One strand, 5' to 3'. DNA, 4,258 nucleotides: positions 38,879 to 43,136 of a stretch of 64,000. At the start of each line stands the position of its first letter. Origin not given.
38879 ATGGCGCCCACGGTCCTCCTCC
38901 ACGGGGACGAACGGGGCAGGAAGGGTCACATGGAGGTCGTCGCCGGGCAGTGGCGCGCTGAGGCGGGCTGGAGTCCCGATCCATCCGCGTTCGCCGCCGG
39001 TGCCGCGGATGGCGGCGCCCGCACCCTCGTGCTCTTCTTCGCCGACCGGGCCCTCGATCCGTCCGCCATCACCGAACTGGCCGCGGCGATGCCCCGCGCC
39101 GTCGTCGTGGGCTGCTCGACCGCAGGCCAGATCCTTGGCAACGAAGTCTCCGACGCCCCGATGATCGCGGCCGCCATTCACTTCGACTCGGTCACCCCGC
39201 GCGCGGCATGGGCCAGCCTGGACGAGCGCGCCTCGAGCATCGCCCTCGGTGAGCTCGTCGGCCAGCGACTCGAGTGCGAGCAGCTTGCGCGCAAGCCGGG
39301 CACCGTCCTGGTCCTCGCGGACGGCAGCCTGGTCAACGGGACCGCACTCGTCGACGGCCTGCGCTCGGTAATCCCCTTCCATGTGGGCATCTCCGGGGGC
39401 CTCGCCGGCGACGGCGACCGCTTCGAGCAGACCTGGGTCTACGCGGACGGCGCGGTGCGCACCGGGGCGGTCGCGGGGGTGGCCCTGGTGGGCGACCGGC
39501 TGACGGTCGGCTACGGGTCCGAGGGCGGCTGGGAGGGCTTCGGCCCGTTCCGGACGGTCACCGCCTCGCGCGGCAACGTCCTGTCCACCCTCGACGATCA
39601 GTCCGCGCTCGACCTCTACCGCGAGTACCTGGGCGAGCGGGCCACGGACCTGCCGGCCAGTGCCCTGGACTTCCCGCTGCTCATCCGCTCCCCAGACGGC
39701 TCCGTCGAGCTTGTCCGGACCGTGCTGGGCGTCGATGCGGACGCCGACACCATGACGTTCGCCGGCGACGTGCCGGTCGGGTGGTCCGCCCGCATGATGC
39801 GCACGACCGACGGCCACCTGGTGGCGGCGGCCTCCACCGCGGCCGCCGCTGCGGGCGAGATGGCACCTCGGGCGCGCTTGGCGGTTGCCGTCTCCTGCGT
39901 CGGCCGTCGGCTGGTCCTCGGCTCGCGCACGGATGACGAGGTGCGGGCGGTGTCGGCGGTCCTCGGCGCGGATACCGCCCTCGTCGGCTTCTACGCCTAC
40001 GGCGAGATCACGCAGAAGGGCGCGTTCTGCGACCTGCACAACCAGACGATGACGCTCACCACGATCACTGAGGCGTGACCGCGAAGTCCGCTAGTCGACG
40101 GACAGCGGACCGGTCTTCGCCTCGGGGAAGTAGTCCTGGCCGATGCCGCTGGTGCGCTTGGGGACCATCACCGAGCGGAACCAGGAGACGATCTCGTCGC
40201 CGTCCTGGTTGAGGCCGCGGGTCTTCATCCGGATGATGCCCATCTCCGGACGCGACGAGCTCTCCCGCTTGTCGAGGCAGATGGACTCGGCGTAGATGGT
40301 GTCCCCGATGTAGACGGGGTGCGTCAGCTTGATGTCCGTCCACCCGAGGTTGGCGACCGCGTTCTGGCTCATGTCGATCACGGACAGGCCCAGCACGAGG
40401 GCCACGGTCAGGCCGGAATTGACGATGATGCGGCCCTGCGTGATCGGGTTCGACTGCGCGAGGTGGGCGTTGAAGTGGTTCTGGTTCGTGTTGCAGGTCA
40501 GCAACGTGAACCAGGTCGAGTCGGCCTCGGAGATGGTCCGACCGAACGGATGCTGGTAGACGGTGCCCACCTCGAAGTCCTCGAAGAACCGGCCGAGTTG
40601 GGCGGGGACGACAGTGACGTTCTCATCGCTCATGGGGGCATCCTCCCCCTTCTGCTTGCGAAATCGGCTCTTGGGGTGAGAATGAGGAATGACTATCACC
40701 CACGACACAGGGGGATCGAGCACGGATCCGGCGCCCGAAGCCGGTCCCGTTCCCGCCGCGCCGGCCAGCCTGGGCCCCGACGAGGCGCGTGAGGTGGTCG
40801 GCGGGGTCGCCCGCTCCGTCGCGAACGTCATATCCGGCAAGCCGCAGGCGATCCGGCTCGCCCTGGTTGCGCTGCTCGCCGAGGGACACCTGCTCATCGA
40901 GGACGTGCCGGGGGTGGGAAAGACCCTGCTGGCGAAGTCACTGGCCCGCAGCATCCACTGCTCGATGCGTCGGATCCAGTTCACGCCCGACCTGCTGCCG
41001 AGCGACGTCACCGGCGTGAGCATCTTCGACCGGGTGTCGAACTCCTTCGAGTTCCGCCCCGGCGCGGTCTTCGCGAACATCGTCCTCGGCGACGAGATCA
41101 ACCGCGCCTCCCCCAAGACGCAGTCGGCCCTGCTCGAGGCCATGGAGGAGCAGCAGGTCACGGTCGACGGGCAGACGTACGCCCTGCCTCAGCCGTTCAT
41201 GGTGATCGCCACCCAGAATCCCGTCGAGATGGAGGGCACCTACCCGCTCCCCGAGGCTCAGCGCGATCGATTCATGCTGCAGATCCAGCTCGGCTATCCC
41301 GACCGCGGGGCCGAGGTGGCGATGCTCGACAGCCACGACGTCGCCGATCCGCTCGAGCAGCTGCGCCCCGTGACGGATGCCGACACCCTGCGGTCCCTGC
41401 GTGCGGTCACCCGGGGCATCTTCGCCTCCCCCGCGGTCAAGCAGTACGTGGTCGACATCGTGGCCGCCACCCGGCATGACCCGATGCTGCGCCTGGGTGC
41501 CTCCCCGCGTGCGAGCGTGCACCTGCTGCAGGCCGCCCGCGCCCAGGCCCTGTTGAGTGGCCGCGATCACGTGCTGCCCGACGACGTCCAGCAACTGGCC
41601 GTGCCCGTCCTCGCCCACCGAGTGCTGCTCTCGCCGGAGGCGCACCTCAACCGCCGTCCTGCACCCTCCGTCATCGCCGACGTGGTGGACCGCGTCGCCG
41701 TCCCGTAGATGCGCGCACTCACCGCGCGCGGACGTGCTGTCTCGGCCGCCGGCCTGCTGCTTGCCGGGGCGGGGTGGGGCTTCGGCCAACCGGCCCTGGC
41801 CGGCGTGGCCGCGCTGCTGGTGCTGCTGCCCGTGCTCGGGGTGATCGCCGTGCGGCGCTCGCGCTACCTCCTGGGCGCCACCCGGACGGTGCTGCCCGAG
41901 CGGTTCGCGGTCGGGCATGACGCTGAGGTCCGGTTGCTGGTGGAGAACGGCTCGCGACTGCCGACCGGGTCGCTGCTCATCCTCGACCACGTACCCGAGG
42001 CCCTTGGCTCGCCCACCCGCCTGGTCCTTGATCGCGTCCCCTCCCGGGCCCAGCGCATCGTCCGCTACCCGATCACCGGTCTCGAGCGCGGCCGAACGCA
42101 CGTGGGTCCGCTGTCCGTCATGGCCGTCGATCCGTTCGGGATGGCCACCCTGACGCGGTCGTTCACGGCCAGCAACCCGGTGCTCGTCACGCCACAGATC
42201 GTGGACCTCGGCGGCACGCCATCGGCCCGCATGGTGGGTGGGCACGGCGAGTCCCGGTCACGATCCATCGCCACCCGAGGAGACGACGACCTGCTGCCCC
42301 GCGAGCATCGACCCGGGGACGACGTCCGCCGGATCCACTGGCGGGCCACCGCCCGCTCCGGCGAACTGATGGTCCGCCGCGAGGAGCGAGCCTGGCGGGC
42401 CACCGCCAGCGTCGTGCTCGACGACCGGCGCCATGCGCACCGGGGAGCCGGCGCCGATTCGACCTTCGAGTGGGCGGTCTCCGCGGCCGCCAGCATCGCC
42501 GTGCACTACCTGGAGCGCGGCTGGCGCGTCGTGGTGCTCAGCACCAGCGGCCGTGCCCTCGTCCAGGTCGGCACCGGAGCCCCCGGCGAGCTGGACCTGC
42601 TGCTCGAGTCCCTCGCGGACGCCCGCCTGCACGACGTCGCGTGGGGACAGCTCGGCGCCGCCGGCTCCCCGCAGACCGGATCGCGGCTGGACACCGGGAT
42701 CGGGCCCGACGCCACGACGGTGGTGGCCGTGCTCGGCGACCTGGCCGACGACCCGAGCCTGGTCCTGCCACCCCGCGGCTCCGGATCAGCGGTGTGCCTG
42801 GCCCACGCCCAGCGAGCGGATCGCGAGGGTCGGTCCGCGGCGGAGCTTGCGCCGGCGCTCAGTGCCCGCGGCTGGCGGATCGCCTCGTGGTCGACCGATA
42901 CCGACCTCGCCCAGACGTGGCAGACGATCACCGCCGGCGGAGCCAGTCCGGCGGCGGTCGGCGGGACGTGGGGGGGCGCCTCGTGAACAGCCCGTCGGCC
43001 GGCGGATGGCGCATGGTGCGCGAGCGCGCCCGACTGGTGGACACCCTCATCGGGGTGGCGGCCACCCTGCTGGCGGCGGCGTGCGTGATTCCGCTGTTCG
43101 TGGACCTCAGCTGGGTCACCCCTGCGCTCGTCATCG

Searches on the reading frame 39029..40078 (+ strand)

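Call 86: search_protein_families(library=pfam, proteins=[window:39029-40078:+], max_evalue=0.0001)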
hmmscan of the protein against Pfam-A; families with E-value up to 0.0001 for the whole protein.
window:39029-40078:+ (349 aa): 2 families
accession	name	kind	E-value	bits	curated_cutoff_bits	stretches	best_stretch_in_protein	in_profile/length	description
PF08495.15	FIST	-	6.9e-40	137.4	23.2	1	2-191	4-189/189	FIST N domain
PF10442.14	FIST_C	-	2.9e-33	115.2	28.5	1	193-328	1-130/131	FIST C domain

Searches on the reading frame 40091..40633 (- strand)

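Call 86: search_protein_families(library=pfam, proteins=[window:40091-40633:-], max_evalue=0.0001)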
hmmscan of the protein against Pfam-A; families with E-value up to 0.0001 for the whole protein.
window:40091-40633:- (180 aa): 2 families
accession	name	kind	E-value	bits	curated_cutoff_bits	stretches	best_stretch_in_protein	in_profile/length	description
PF19315.5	MC_hydratase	-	5.6e-21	75.5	26.5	1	14-162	21-169/353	Mesaconyl-CoA hydratase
PF01575.25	MaoC_dehydratas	-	3.8e-13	49.5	27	1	22-126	6-108/123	MaoC like domain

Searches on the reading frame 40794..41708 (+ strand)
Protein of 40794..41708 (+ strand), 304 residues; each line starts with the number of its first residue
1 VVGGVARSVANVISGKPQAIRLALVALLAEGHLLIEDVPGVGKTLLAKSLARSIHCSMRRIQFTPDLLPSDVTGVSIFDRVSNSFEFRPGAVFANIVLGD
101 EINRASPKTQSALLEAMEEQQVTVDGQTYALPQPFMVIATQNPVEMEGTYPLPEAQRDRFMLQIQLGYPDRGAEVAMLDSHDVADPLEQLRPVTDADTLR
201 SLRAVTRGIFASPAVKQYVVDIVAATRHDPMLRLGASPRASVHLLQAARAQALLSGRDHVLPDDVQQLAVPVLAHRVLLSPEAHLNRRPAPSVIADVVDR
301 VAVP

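Call 86: search_protein_families(library=pfam, proteins=[window:40794-41708:+], max_evalue=0.0001)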
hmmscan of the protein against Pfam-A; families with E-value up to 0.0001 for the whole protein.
window:40794-41708:+ (304 aa): 7 families
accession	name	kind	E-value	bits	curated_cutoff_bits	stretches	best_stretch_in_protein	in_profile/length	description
PF07726.17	AAA_3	-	1.8e-65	219.2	27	1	32-162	1-131/131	ATPase family associated with various cellular activities (AAA)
PF17863.7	AAA_lid_2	-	4e-23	81.4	22.7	1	225-296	2-73/74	AAA lid domain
PF07728.20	AAA_5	-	3.2e-14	53.6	22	1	38-160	7-139/139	AAA domain (dynein-related subfamily)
PF00004.35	AAA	-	2.2e-07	31.8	21.2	1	38-166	6-129/131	ATPase family associated with various cellular activities (AAA)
PF20030.5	bpMoxR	-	7.9e-07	28.8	27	1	6-168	7-168/205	MoxR domain in the MoxR-vWA-beta-propeller ternary systems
PF00493.29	MCM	-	3.6e-06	26.7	23.3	1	29-150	56-178/224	MCM P-loop domain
PF01078.27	Mg_chelatase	-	4.2e-06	26.8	20.3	0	13-51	5-43/207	Magnesium chelatase, subunit ChlI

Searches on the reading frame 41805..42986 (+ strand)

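Call 86: search_protein_families(library=pfam, proteins=[window:41805-42986:+], max_evalue=0.0001)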
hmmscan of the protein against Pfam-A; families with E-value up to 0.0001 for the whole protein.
window:41805-42986:+ (393 aa): 1 family
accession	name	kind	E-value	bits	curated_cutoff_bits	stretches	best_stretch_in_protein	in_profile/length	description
PF01882.25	DUF58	-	4e-11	43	23.4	1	166-250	3-87/216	Protein of unknown function DUF58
